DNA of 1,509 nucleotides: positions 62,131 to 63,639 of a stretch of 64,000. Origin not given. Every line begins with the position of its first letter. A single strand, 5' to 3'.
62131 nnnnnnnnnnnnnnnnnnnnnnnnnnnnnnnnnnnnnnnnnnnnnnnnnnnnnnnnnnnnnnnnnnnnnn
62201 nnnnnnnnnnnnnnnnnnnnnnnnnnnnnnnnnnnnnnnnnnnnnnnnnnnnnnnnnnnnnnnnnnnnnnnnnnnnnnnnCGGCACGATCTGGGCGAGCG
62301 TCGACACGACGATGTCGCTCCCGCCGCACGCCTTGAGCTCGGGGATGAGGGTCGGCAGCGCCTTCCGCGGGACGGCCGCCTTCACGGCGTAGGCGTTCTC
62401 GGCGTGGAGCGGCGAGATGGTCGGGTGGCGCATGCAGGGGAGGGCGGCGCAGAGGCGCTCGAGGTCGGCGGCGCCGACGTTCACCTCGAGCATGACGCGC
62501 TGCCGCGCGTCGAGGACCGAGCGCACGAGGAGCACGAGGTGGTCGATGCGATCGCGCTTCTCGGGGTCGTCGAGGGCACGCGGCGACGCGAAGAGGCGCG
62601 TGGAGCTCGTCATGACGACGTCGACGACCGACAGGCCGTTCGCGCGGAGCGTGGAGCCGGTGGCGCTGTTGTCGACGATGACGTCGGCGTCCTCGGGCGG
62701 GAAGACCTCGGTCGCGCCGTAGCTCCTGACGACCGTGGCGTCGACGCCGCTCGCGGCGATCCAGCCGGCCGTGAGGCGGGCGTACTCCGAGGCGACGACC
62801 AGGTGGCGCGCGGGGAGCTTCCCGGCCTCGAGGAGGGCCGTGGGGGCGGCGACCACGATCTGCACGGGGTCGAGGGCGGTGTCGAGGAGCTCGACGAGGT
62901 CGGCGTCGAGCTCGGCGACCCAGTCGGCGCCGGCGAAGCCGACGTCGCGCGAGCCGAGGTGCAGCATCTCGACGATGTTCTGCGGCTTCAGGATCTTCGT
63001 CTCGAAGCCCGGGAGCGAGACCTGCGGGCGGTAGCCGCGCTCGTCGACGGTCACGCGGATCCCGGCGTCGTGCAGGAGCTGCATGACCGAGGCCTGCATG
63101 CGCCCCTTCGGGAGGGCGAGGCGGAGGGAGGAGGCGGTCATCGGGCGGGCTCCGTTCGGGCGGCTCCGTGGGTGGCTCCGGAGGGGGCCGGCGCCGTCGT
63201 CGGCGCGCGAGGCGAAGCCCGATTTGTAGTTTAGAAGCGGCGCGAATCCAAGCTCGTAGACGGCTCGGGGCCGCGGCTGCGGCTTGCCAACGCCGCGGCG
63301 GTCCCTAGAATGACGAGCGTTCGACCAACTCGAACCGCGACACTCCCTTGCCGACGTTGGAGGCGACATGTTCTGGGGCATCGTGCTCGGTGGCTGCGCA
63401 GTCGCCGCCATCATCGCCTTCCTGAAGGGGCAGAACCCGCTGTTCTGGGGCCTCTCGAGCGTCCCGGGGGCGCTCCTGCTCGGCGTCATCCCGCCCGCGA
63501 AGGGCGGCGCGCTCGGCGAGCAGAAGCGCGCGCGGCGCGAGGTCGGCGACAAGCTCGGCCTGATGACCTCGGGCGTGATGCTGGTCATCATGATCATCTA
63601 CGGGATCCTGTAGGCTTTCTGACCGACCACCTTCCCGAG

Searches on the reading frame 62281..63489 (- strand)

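Call 29: search_protein_families(library=pfam, proteins=[window:62281-63489:-], max_evalue=0.001)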
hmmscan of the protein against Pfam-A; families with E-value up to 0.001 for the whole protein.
window:62281-63489:- (403 aa): 2 families
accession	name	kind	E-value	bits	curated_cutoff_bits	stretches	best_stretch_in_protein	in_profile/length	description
PF01634.23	HisG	-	5.4e-31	108.1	25.5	1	168-320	1-154/158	ATP phosphoribosyltransferase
PF08029.16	HisG_C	-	6e-20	71.6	23.5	1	328-398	1-71/73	HisG, C-terminal domain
